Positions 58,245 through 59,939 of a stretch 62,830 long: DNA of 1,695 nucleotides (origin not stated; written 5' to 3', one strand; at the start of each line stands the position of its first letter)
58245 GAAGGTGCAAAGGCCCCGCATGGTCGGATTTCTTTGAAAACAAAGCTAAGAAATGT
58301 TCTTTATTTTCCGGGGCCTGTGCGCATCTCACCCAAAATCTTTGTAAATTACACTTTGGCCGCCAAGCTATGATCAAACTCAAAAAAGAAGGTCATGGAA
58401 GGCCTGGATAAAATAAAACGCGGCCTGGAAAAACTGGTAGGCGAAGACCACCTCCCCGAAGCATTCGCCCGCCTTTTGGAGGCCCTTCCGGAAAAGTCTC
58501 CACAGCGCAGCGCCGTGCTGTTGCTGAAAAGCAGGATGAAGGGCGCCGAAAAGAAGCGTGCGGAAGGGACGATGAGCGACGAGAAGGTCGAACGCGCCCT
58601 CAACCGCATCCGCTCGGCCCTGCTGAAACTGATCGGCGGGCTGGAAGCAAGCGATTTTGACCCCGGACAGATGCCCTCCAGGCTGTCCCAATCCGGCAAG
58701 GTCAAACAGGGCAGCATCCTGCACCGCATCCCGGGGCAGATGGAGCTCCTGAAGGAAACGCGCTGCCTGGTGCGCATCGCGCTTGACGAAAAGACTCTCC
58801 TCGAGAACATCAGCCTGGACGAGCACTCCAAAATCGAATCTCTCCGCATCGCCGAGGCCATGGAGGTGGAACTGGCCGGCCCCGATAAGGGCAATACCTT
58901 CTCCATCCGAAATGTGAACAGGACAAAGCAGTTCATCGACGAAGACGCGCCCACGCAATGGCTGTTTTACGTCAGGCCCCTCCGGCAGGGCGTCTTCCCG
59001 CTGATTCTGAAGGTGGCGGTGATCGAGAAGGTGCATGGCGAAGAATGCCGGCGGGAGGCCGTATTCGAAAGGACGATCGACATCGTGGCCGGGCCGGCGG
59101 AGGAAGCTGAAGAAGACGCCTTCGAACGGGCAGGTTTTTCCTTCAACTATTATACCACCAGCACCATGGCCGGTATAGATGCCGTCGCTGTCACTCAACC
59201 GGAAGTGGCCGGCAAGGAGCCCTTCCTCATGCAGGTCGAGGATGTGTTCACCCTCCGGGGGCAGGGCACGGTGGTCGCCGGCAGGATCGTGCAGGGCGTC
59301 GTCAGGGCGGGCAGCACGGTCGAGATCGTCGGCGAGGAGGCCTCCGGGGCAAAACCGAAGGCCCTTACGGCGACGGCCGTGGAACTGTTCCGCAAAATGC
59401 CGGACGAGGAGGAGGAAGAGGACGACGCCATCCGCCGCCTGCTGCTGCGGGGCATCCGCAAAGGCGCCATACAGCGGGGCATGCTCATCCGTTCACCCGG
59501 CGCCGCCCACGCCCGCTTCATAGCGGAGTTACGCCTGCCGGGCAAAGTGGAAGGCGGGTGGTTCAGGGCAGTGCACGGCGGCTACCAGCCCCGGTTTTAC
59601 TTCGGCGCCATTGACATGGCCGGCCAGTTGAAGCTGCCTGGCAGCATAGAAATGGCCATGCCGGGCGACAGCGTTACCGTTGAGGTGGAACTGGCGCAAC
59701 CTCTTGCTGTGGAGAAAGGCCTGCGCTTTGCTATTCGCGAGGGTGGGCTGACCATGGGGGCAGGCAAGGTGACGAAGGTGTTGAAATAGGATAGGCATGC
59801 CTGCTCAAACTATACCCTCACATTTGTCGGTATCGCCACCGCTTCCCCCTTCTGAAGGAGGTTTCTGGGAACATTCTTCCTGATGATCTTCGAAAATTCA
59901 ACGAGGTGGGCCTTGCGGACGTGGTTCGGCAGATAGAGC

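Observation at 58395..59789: GTPase-less EF-Tu (domains II+III only) fused to a helical adaptor-like head and a beta-rich middle domain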

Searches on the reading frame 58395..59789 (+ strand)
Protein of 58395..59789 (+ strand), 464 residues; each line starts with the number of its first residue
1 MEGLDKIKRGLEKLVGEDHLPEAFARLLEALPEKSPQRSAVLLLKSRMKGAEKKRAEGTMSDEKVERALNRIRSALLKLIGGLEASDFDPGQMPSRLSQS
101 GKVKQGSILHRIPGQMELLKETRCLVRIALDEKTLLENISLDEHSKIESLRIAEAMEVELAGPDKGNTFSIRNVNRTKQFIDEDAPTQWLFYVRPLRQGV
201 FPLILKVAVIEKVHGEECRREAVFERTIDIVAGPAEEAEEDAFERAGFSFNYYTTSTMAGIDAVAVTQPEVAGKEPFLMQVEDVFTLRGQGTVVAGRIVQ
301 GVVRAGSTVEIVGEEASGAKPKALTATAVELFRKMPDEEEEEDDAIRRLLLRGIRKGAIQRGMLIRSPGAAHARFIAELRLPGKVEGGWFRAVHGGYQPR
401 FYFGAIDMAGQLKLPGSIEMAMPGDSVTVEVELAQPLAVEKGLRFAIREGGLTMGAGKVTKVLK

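Call 3: search_protein_families(library=pfam, proteins=[window:58395-59786:+], max_evalue=1)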
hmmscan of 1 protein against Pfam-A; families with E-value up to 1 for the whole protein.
window:58395-59786:+ (464 aa): 3 families
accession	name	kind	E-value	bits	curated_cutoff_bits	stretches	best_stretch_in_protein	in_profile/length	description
PF03143.23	GTP_EFTU_D3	-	3.7e-22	79.1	27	1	371-462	4-105/106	Elongation factor Tu C-terminal domain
PF19964.5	EAD11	-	1.9e-15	57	26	1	7-84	2-80/80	Effector-associated domain 11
PF03144.31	GTP_EFTU_D2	-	9e-10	39.3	30.3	1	291-365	1-72/73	Elongation factor Tu domain 2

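Call 4: search_protein_families(library=padloc, proteins=[window:58395-59786:+], max_evalue=1)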
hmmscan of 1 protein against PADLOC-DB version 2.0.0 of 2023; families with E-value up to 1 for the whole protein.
window:58395-59786:+ (464 aa): 0 families

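Call 5: search_protein_families(library=ncbifam, proteins=[window:58395-59786:+], max_evalue=1)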
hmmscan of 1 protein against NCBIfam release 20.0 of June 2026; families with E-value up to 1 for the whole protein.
window:58395-59786:+ (464 aa): 8 families
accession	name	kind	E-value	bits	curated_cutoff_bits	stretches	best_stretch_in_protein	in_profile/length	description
NF009372.0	PRK12735.1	subfamily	4.9e-56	190.2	479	1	228-463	168-395/396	elongation factor Tu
NF000766.0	PRK00049.1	subfamily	1.5e-54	185.3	449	1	226-463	166-395/396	elongation factor Tu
TIGR00485.1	EF-Tu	equivalog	5.3e-53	180.1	522.4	1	254-464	189-394/394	elongation factor Tu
NF009373.0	PRK12736.1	subfamily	1.4e-52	178.8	452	1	255-463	190-393/394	elongation factor Tu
NF008969.0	PRK12317.1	subfamily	5.7e-11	41.6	502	1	249-462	200-421/426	elongation factor 1-alpha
TIGR00483.1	EF-1_alpha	equivalog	3.4e-07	29.1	540.1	1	251-462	203-422/427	translation elongation factor EF-1 subunit alpha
TIGR00475.1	selB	equivalog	8.4e-05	21.5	242.25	1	274-379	174-271/581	selenocysteine-specific translation elongation factor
TIGR01394.1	TypA_BipA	equivalog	0.00076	17.8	757.3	1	258-344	179-268/594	translational GTPase TypA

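Call 6: search_solved_structures(query=window:58395-59786:+, max_evalue=0.01, show_alignments=2)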
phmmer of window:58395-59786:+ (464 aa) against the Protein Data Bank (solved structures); distinct sequences matched with E-value up to 0.01: 75 (the best 60 are shown).
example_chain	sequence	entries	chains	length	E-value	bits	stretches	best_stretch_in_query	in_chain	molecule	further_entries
6i8r_A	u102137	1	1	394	1.6e-48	169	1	260-463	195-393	Elongation Factor Tu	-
6gfu_A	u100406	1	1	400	2.2e-48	168.6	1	260-463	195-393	Elongation Factor Tu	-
6htw_H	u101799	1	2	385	5e-48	167.4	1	259-463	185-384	Elongation Factor Tu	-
7vmx_B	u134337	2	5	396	1.7e-47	165.7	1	265-464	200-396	Elongation factor Tu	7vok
5i4q_C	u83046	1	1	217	2.6e-47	165.1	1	259-463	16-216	Elongation factor Tu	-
8v9l_x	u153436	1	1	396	4.1e-47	164.4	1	258-464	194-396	Elongation factor Tu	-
5w76_A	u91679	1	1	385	6.2e-47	163.8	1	259-463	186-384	Ancestral Elogation Factor N153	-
1efm_A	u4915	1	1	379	6.7e-47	163.7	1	259-463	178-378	ELONGATION FACTOR TU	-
1efu_A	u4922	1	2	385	6.9e-47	163.6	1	259-463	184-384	ELONGATION FACTOR TU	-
5we4_z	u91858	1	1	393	7.2e-47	163.6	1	259-463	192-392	Elongation factor Tu 2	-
1efc_A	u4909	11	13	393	7.2e-47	163.6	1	259-463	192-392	PROTEIN (ELONGATION FACTOR) | Elongation Factor Tu | Elongation factor Tu 2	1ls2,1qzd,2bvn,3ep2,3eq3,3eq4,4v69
1ob2_A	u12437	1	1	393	7.2e-47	163.6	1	259-463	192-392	ELONGATION FACTOR TU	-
1dg1_G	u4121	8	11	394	7.3e-47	163.6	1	259-463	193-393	ELONGATION FACTOR TU | Elongation factor Tu 2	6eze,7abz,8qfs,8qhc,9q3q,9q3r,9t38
5we6_z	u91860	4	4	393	7.3e-47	163.6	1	259-463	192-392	Elongation factor Tu 2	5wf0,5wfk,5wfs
5wdt_z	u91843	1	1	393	7.3e-47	163.6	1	259-463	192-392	Elongation factor Tu 2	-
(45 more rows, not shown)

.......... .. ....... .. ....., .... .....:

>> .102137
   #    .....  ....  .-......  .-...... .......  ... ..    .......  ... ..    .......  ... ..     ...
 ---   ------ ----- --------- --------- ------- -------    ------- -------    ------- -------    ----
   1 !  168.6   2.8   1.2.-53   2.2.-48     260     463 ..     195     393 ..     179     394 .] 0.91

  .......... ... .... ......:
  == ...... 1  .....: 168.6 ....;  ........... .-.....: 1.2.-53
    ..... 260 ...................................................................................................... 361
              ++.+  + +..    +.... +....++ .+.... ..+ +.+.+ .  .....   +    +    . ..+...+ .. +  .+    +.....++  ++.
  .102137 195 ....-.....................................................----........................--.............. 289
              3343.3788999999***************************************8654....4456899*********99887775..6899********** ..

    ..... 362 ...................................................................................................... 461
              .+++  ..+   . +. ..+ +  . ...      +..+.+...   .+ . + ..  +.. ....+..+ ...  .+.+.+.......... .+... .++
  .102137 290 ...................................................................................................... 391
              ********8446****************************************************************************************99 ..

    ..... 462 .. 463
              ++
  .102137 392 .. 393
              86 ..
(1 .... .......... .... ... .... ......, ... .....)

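Call 10: find_homologous_proteins(query=window:58395-59786:+, max_evalue=0.00001)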
Query window:58395-59786:+ (464 aa): 4909 proteins with E <= 0.00001 among 8000 candidates; the best 120 are listed.
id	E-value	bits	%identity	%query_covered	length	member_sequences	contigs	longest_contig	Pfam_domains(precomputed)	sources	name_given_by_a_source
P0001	7.6e-282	953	96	100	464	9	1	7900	PF03143.24,PF19964.6,PF03144.32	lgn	-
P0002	5.2e-151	522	57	100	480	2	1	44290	PF03143.24,PF19964.6,PF03144.32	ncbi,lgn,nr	ncbi:MAG: hypothetical protein J5I94_05075 [Phaeodactylibacter sp.]|nr:hypothetical protein [Phaeoda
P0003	1.7e-55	207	46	44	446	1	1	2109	PF03143.24,PF00009.34,PF03144.32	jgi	-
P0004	9.5e-55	204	42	54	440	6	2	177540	PF19964.6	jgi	jgi:hypothetical protein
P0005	1.7e-53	200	51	45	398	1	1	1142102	PF03143.24,PF00009.34,PF03144.32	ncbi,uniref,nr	ncbi:elongation factor Tu [Lewinella sp. IMCC34191]|uniref:elongation factor Tu n=1 Tax=Lewinella sp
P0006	5.7e-53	199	52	45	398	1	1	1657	PF03143.24,PF00009.34,PF03144.32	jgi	jgi:elongation factor Tu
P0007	8.0e-53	198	53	41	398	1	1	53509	PF03143.24,PF00009.34,PF03144.32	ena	-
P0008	1.5e-52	197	51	44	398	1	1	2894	PF03143.24,PF00009.34,PF03144.32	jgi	-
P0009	2.1e-52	197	51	45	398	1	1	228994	PF03143.24,PF00009.34,PF03144.32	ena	-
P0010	4.3e-52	196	54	41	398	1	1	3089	PF03143.24,PF00009.34,PF03144.32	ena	-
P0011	9.0e-52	195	54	41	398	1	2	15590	PF03143.24,PF00009.34,PF03144.32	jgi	jgi:elongation factor Tu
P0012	1.7e-51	194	51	44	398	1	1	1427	PF03143.24,PF00009.34,PF03144.32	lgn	-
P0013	1.7e-51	194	49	45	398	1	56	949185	PF03143.24,PF00009.34,PF03144.32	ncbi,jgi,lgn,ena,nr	ncbi:MAG: elongation factor Tu [Saprospiraceae bacterium]|jgi:elongation factor Tu|nr:elongation fac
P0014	2.7e-51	193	41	54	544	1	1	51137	PF13525.13,PF19964.6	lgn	-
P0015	2.8e-51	193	51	44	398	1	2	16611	PF03143.24,PF00009.34,PF03144.32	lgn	-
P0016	3.5e-51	193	51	43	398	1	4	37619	PF03143.24,PF00009.34,PF03144.32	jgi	jgi:elongation factor Tu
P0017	3.6e-51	193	51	44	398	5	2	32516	PF03143.24,PF00009.34,PF03144.32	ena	-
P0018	3.7e-51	193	50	46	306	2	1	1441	PF03143.24,PF00009.34,PF03144.32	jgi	jgi:elongation factor Tu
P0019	4.0e-51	192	50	45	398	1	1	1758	PF03143.24,PF00009.34,PF03144.32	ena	-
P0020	4.1e-51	192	49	45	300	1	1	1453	PF03143.24,PF00009.34,PF03144.32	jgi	jgi:elongation factor Tu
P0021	4.6e-51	192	50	45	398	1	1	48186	PF03143.24,PF00009.34,PF03144.32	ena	-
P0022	5.6e-51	192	50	44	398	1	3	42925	PF03143.24,PF00009.34,PF03144.32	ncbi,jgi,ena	-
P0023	5.8e-51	192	52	43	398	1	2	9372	PF03143.24,PF00009.34,PF03144.32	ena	-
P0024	6.0e-51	192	53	41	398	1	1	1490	PF03143.24,PF00009.34,PF03144.32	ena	-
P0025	7.2e-51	192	49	44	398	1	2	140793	PF03143.24,PF00009.34,PF03144.32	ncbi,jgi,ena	-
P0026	9.9e-51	191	50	45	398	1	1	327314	PF03143.24,PF00009.34,PF03144.32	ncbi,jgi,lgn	jgi:elongation factor Tu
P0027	1.1e-50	191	50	44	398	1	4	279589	PF03143.24,PF00009.34,PF03144.32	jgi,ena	-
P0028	1.2e-50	191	50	44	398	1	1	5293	PF03143.24,PF00009.34,PF03144.32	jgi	-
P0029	1.3e-50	191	53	41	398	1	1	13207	PF03143.24,PF00009.34,PF03144.32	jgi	jgi:elongation factor Tu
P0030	1.3e-50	191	48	45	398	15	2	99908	PF03143.24,PF00009.34,PF03144.32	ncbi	-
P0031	1.7e-50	190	50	44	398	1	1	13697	PF03143.24,PF00009.34,PF03144.32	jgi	jgi:elongation factor Tu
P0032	3.1e-50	190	53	41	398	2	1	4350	PF03143.24,PF00009.34,PF03144.32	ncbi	-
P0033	3.8e-50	189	50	44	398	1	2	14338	PF03143.24,PF00009.34,PF03144.32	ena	-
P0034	4.8e-50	189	50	44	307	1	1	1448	PF03143.24,PF00009.34,PF03144.32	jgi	jgi:elongation factor Tu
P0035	5.7e-50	189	44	51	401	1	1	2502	PF03143.24,PF00009.34,PF03144.32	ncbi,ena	ncbi:MAG: elongation factor Tu [bacterium]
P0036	5.8e-50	189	44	51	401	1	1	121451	PF03143.24,PF00009.34,PF03144.32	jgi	-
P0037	8.6e-50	188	49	45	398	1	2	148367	PF03143.24,PF00009.34,PF03144.32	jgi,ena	-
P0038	9.3e-50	188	44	48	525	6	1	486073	PF19964.6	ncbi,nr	ncbi:MAG: hypothetical protein IPL65_09235 [Lewinellaceae bacterium]|nr:hypothetical protein [Lewine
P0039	9.6e-50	188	53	40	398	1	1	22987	PF03143.24,PF00009.34,PF03144.32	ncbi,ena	-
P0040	1.0e-49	188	50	44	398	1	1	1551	PF03143.24,PF00009.34,PF03144.32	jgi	-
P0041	1.5e-49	187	47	46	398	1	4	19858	PF03143.24,PF00009.34,PF03144.32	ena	-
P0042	1.5e-49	187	50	44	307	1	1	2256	PF03143.24,PF00009.34,PF03144.32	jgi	jgi:elongation factor Tu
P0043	1.6e-49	187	48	45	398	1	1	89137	PF03143.24,PF00009.34,PF03144.32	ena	-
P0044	1.9e-49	187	49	44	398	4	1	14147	PF03143.24,PF00009.34,PF03144.32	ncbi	-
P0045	3.3e-49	186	49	44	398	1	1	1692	PF03143.24,PF00009.34,PF03144.32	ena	-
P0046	3.5e-49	186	49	45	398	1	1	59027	PF03143.24,PF00009.34,PF03144.32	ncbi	-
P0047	3.7e-49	186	49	45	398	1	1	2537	PF03143.24,PF00009.34,PF03144.32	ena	-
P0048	4.0e-49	186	52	40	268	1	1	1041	PF03143.24,PF00009.34,PF03144.32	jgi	-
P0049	4.1e-49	186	48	44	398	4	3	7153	PF03143.24,PF00009.34,PF03144.32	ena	-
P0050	5.7e-49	185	49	45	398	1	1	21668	PF03143.24,PF00009.34,PF03144.32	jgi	jgi:elongation factor Tu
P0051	6.1e-49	185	51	41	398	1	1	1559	PF03143.24,PF00009.34,PF03144.32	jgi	-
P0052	6.5e-49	185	49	45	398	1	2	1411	PF03143.24,PF00009.34,PF03144.32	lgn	-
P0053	6.6e-49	185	51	41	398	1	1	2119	PF03143.24,PF00009.34,PF03144.32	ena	-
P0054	7.2e-49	185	47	46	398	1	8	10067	PF03143.24,PF00009.34,PF03144.32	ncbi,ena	-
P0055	7.5e-49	185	47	45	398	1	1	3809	PF03143.24,PF00009.34,PF03144.32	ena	-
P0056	7.7e-49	185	52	41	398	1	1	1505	PF03143.24,PF00009.34,PF03144.32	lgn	-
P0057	7.8e-49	185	47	46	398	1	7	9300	PF03143.24,PF00009.34,PF03144.32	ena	-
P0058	7.8e-49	185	49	45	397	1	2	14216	PF03143.24,PF00009.34,PF03144.32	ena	-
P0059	8.4e-49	185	50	45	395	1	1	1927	PF03143.24,PF00009.34,PF03144.32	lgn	-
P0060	8.5e-49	185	49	44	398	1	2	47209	PF03143.24,PF00009.34,PF03144.32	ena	-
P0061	1.0e-48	185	49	44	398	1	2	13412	PF03143.24,PF00009.34,PF03144.32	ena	-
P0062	1.0e-48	185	46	45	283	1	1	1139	PF03143.24,PF03144.32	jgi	-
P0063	1.2e-48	184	47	45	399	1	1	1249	PF03143.24,PF00009.34,PF03144.32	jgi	-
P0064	1.2e-48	184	49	45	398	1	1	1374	PF03143.24,PF00009.34,PF03144.32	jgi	-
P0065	1.4e-48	184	52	41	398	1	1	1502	PF03143.24,PF00009.34,PF03144.32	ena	-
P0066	1.5e-48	184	50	41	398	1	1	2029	PF03143.24,PF00009.34,PF03144.32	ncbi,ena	-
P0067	1.6e-48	184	51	43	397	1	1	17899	PF03143.24,PF00009.34,PF03144.32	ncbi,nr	ncbi:MAG: elongation factor Tu [Saprospiraceae bacterium]|nr:elongation factor Tu [Saprospiraceae ba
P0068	2.0e-48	184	47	45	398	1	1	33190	PF03143.24,PF00009.34,PF03144.32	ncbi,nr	ncbi:MAG TPA: elongation factor Tu [Chitinophagales bacterium]|nr:elongation factor Tu [Chitinophaga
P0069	2.5e-48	183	52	42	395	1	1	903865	PF03143.24,PF00009.34,PF03144.32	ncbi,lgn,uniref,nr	ncbi:translation elongation factor 1A (EF-1A/EF-Tu) [Cyclobacterium xiamenense]|uniref:Elongation fa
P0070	2.5e-48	183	50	44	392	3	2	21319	PF03143.24,PF00009.34,PF03144.32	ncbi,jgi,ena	jgi:elongation factor Tu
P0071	2.8e-48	183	47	45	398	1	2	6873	PF03143.24,PF00009.34,PF03144.32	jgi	jgi:elongation factor Tu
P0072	3.1e-48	183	50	43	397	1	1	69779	PF03143.24,PF00009.34,PF03144.32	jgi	jgi:elongation factor Tu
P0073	3.2e-48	183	48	45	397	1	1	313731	PF03143.24,PF00009.34,PF03144.32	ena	-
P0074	3.9e-48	183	49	43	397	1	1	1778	PF03143.24,PF00009.34,PF03144.32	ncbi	-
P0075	4.1e-48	183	51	41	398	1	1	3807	PF03143.24,PF00009.34,PF03144.32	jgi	jgi:elongation factor Tu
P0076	4.2e-48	183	49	44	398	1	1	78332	PF03143.24,PF00009.34,PF03144.32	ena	-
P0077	4.3e-48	183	50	44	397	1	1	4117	PF03143.24,PF00009.34,PF03144.32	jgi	jgi:elongation factor Tu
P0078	4.6e-48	182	51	41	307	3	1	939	PF03143.24,PF00009.34,PF03144.32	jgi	jgi:elongation factor Tu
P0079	4.7e-48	182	47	45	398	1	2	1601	PF03143.24,PF00009.34,PF03144.32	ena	-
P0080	5.5e-48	182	51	41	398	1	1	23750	PF03143.24,PF00009.34,PF03144.32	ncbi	-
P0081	5.7e-48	182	51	41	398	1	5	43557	PF03143.24,PF00009.34,PF03144.32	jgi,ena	jgi:elongation factor Tu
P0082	6.3e-48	182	47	45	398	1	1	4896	PF03143.24,PF00009.34,PF03144.32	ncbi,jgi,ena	jgi:elongation factor Tu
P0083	6.9e-48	182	49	44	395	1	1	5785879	PF03143.24,PF00009.34,PF03144.32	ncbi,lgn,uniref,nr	ncbi:elongation factor Tu [Echinicola sp. 20G]|uniref:elongation factor Tu n=1 Tax=Echinicola sp. 20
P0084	8.1e-48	182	50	43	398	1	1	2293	PF03143.24,PF00009.34,PF03144.32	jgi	-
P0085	8.4e-48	182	48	45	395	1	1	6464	PF03143.24,PF00009.34,PF03144.32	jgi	-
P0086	9.3e-48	181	49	42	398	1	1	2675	PF03143.24,PF00009.34,PF03144.32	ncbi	-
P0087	9.3e-48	181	42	55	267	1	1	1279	PF19964.6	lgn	-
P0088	9.5e-48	181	47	45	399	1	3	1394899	PF03143.24,PF00009.34,PF03144.32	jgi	jgi:elongation factor Tu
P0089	1.0e-47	181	50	41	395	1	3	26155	PF03143.24,PF00009.34,PF03144.32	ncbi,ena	-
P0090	1.0e-47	181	48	42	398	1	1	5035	PF03143.24,PF00009.34,PF03144.32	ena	-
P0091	1.1e-47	181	49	45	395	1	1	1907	PF03143.24,PF00009.34,PF03144.32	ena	-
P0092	1.1e-47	181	48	45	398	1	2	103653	PF03143.24,PF00009.34,PF03144.32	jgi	-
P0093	1.2e-47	181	49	45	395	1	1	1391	PF03143.24,PF00009.34,PF03144.32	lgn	-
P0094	1.2e-47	181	49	45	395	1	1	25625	PF03143.24,PF00009.34,PF03144.32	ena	-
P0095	1.2e-47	181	49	45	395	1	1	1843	PF03143.24,PF00009.34,PF03144.32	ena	-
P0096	1.3e-47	181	49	42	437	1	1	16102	PF03143.24,PF00009.34,PF03144.32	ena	-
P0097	1.4e-47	181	50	43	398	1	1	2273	PF03143.24,PF00009.34,PF03144.32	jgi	jgi:elongation factor Tu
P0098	1.5e-47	181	50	43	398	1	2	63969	PF03143.24,PF00009.34,PF03144.32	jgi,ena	jgi:elongation factor Tu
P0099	1.5e-47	181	49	45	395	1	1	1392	PF03143.24,PF00009.34,PF03144.32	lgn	-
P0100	1.6e-47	181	51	42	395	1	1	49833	PF03143.24,PF00009.34,PF03144.32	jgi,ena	-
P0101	1.7e-47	181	49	45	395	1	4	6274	PF03143.24,PF00009.34,PF03144.32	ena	-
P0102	1.7e-47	181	50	44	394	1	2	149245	PF03143.24,PF00009.34,PF03144.32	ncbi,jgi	jgi:elongation factor Tu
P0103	1.8e-47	180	49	45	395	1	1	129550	PF03143.24,PF00009.34,PF03144.32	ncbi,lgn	-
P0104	1.8e-47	180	48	45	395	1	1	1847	PF03143.24,PF00009.34,PF03144.32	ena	-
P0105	1.8e-47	180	48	45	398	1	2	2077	PF03143.24,PF00009.34,PF03144.32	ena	-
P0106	2.0e-47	180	49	45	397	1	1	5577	PF03143.24,PF00009.34,PF03144.32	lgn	-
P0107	2.0e-47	180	49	44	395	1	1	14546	PF03143.24,PF00009.34,PF03144.32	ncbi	-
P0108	2.3e-47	180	49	45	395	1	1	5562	PF03143.24,PF00009.34,PF03144.32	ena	-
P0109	2.3e-47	180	49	45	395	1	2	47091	PF03143.24,PF00009.34,PF03144.32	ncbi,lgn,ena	-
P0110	2.4e-47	180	48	45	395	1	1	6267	PF03143.24,PF00009.34,PF03144.32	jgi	-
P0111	2.4e-47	180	48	45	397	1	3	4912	PF03143.24,PF00009.34,PF03144.32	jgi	jgi:elongation factor Tu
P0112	2.5e-47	180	49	44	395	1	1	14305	PF03143.24,PF00009.34,PF03144.32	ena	-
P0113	2.6e-47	180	48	45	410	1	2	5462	PF03143.24,PF00009.34,PF03144.32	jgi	-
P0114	2.7e-47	180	48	42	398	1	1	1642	PF03143.24,PF00009.34,PF03144.32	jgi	jgi:elongation factor Tu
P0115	2.8e-47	180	48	45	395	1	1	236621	PF03143.24,PF00009.34,PF03144.32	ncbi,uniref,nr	ncbi:elongation factor Tu [Algoriphagus boseongensis]|uniref:Elongation factor Tu n=1 Tax=Algoriphag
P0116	2.9e-47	180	48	42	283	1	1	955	PF03143.24,PF00009.34,PF03144.32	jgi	jgi:elongation factor Tu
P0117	3.0e-47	180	48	45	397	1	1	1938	PF03143.24,PF00009.34,PF03144.32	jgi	jgi:elongation factor Tu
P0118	3.0e-47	180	47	45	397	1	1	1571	PF03143.24,PF00009.34,PF03144.32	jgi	jgi:elongation factor Tu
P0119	3.1e-47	180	48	44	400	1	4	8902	PF03143.24,PF00009.34,PF03144.32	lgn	-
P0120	3.1e-47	180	50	41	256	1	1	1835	PF03143.24,PF03144.32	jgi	jgi:elongation factor Tu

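Call 16: find_encoding_contigs(protein=P0002, flank=10000, max_places=4)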
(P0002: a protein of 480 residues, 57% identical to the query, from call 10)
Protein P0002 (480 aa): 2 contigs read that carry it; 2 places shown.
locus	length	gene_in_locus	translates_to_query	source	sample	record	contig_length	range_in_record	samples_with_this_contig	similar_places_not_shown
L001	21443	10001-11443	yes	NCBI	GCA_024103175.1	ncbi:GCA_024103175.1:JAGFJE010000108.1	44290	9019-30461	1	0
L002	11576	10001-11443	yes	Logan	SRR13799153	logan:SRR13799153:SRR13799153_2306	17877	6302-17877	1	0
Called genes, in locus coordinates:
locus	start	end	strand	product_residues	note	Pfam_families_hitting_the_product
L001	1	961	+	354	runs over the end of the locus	-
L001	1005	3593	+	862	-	-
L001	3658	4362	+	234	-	-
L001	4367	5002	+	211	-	-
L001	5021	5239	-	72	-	-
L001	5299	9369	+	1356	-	PF07494:Reg_prop (faint), PF08450:SGL (faint), PF07495:Y_Y_Y, PF00512:HisKA, PF02518:HATPase_c, PF00072:Response_reg, PF00165:HTH_AraC (faint), PF12833:HTH_18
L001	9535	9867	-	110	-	PF03235:GmrSD_N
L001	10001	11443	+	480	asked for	PF19964:EAD11, PF03144:GTP_EFTU_D2, PF03143:GTP_EFTU_D3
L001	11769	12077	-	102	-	-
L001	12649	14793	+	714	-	PF07719:TPR_2 (faint), PF13181:TPR_8 (faint), PF13374:TPR_10 (faint), PF13424:TPR_12, PF24885:TPR_NPHP3, PF13424:TPR_12, PF08239:SH3_3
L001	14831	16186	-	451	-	PF13620:CarboxypepD_reg (weak), PF13715:CarbopepD_reg_2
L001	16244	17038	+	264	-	PF00561:Abhydrolase_1, PF12146:Hydrolase_4, PF12697:Abhydrolase_6, PF03096:Ndr, PF08386:Abhydrolase_4 (faint)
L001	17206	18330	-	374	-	PF07728:AAA_5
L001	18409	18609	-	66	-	-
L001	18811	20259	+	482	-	PF02874:ATP-synt_ab_N, PF00006:ATP-synt_ab, PF22919:ATP-synt_VA_C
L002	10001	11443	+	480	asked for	PF19964:EAD11, PF03144:GTP_EFTU_D2, PF03143:GTP_EFTU_D3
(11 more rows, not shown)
